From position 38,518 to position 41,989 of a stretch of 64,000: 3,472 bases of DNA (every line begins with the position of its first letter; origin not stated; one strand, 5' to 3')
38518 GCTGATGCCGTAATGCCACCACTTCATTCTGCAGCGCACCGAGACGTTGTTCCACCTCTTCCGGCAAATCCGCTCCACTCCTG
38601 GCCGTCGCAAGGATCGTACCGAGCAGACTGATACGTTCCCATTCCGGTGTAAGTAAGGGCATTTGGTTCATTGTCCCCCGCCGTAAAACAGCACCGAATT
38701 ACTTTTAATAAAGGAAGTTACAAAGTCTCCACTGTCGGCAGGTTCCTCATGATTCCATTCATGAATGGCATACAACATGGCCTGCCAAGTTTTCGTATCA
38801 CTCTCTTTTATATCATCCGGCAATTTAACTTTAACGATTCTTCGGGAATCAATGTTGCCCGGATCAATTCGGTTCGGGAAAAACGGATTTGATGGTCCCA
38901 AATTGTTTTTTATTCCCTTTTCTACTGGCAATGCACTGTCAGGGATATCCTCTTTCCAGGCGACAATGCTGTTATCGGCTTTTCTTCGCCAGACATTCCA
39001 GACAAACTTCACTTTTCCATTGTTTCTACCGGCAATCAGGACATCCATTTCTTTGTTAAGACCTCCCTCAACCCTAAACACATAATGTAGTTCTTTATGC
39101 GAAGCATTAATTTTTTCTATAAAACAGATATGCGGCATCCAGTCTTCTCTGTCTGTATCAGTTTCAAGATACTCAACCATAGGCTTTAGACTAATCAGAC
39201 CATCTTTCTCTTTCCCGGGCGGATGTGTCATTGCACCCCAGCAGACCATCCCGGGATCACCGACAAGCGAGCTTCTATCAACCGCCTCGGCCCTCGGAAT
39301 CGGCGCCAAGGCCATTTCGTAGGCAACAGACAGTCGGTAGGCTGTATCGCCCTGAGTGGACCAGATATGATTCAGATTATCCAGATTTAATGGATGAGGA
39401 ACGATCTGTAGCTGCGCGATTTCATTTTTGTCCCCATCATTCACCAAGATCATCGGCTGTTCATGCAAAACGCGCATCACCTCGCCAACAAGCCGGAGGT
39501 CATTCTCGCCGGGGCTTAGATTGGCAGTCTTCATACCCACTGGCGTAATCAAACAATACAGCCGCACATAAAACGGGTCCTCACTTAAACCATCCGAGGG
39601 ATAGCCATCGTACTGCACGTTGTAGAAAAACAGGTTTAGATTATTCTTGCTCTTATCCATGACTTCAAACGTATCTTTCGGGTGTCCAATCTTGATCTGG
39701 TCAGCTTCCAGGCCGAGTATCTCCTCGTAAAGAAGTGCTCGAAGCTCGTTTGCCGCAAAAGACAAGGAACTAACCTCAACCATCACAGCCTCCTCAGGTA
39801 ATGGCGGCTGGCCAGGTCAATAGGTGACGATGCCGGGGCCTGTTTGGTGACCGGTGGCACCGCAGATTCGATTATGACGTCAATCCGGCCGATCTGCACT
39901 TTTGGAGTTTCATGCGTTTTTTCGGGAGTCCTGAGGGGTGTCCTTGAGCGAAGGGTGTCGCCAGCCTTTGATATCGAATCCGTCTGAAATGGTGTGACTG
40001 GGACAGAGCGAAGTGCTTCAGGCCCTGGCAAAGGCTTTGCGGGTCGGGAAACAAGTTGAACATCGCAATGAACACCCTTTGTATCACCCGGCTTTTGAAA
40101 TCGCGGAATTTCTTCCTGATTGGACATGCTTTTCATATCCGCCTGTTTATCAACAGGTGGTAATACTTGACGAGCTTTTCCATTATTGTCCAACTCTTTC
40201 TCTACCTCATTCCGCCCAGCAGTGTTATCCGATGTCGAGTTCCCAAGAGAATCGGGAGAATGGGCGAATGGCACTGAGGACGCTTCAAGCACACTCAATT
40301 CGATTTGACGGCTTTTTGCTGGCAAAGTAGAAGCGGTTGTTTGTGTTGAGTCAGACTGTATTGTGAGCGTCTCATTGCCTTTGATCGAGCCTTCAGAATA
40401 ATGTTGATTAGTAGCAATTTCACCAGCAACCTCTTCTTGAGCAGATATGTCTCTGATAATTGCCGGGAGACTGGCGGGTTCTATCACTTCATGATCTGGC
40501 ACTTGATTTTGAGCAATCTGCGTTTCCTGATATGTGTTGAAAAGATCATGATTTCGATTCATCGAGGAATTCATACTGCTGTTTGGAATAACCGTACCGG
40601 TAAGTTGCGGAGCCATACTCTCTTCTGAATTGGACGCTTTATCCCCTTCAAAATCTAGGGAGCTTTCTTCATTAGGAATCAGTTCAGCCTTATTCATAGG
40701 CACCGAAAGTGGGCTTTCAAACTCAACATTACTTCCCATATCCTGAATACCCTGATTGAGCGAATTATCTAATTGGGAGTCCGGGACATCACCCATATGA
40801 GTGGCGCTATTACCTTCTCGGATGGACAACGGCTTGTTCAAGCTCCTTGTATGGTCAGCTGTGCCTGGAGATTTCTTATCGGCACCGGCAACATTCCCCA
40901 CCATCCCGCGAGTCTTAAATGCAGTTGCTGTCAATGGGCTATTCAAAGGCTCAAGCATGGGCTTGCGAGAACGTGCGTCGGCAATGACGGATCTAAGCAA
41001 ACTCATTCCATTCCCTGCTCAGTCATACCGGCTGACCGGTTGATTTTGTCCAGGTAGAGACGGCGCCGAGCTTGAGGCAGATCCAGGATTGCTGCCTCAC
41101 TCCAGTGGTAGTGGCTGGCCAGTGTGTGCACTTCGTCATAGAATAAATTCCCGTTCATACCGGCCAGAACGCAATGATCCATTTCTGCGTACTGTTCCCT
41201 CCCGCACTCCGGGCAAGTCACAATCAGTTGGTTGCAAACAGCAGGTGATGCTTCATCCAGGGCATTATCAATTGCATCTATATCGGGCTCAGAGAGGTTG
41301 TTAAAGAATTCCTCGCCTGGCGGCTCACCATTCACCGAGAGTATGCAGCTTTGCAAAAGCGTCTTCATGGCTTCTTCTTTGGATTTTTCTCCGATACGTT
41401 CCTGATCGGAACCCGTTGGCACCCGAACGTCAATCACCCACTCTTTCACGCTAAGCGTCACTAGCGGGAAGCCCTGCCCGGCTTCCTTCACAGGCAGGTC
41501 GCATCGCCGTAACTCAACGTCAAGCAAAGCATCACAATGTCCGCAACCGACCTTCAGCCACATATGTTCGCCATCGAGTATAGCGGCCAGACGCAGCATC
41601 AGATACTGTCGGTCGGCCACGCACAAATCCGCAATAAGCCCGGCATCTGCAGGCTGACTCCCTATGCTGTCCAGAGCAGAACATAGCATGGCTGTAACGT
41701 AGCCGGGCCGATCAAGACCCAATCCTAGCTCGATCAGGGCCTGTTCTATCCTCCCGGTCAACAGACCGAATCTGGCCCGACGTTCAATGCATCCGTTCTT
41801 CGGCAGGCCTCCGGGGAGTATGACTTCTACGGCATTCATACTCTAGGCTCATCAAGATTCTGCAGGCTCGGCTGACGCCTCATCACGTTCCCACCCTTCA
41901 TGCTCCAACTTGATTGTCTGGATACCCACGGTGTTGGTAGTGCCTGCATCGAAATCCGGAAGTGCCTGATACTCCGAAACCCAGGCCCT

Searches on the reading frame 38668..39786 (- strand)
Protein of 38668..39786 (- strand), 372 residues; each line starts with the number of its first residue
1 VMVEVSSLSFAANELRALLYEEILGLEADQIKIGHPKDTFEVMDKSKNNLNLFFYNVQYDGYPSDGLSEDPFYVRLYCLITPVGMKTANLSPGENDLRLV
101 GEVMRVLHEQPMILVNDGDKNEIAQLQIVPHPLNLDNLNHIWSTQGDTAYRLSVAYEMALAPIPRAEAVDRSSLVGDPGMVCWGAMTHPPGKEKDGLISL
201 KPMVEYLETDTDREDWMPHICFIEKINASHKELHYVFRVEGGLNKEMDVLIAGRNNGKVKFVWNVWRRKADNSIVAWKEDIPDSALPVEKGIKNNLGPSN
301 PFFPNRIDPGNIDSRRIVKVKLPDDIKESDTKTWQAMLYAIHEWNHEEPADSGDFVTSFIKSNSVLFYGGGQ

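Call 4: search_protein_families(library=pfam, proteins=[window:38668-39786:-], max_evalue=0.01)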
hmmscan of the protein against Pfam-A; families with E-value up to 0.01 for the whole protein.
window:38668-39786:- (372 aa): 1 family
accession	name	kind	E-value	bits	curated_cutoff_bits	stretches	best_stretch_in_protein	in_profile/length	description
PF14065.11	Pvc16_N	-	2.7e-21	76.6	27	1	15-175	6-178/180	Pvc16 N-terminal domain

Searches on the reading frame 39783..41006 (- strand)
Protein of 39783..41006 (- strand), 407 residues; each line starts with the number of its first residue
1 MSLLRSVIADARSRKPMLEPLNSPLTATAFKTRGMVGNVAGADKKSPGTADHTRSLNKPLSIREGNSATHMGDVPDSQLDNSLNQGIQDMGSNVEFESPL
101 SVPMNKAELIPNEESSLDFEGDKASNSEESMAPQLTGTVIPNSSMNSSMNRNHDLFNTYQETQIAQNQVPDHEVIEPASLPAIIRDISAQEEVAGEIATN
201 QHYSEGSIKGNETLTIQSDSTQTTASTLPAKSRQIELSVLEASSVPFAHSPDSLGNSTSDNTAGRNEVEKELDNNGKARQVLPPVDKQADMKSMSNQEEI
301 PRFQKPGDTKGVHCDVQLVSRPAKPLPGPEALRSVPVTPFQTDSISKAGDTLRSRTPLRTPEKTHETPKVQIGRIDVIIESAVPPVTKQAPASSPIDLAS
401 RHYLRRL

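Call 4: search_protein_families(library=pfam, proteins=[window:39783-41006:-], max_evalue=0.01)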
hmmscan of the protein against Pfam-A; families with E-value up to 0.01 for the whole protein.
window:39783-41006:- (407 aa): 0 families

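Call 6: search_protein_families(library=ncbifam, proteins=[window:39783-41006:-], max_evalue=0.01)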
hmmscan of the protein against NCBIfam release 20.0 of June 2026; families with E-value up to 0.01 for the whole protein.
window:39783-41006:- (407 aa): 0 families

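Call 7: search_protein_families(library=phrogs, proteins=[window:39783-41006:-], max_evalue=0.01)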
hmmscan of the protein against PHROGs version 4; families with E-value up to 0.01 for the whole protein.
window:39783-41006:- (407 aa): 0 families

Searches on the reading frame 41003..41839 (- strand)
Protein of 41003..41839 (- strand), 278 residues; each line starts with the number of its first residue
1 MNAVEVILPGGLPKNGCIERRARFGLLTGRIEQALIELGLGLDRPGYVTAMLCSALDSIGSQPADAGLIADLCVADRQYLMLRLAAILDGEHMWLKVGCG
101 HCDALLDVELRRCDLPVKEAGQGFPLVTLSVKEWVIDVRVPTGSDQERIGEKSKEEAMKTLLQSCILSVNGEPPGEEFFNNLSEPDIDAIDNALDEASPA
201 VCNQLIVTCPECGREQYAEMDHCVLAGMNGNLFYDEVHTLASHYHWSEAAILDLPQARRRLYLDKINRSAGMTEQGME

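Call 4: search_protein_families(library=pfam, proteins=[window:41003-41839:-], max_evalue=0.01)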
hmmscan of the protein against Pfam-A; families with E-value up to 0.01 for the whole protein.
window:41003-41839:- (278 aa): 1 family
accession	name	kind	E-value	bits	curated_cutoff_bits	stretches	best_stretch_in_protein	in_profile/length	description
PF12322.14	T4_baseplate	-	1.4e-08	35.1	24.5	1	72-216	61-207/219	T4 bacteriophage base plate protein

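Call 6: search_protein_families(library=ncbifam, proteins=[window:41003-41839:-], max_evalue=0.01)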
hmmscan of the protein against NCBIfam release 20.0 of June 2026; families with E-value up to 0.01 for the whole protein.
window:41003-41839:- (278 aa): 0 families

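Call 7: search_protein_families(library=phrogs, proteins=[window:41003-41839:-], max_evalue=0.01)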
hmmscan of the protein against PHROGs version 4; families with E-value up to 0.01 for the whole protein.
window:41003-41839:- (278 aa): 1 family
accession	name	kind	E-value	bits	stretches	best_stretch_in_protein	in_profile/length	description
phrog_150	-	tail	3.4e-10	40.8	1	69-216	69-221/282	baseplate hub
